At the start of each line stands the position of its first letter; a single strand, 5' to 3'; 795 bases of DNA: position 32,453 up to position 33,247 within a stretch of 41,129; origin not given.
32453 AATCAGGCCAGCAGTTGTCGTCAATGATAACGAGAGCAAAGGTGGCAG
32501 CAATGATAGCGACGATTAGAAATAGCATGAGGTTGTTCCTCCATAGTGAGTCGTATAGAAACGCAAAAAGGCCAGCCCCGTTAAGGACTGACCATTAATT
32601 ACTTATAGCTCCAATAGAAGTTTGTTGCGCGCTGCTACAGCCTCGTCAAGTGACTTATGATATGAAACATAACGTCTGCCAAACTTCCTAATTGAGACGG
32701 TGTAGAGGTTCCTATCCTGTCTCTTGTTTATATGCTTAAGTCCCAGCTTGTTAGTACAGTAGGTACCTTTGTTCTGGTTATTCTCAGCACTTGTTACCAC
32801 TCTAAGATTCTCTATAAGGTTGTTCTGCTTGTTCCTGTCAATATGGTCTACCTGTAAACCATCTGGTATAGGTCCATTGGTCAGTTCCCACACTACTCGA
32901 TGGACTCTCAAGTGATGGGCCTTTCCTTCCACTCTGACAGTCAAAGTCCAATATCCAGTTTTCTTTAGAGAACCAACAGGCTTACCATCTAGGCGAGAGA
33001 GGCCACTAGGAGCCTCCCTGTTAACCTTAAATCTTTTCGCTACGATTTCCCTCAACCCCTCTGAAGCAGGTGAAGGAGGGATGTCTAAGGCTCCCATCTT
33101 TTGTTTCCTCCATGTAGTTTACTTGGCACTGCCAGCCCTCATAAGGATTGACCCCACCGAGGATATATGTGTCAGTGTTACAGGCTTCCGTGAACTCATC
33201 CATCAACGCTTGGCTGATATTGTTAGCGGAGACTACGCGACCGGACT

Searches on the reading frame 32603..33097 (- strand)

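Call 12: search_protein_families(library=pfam, proteins=[window:32603-33097:-], max_evalue=0.1)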
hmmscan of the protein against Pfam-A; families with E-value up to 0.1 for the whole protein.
window:32603-33097:- (164 aa): 3 families
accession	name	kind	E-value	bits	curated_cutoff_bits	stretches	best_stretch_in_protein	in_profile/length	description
PF13392.12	HNH_3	-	5e-21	74.5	24.8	1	64-108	2-46/46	HNH endonuclease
PF01948.23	PyrI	-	0.06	14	25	1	76-136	5-66/93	Aspartate carbamoyltransferase regulatory chain, allosteric domain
PF19240.4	DUF5890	-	0.078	13.4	27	0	88-136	23-72/75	Family of unknown function (DUF5890)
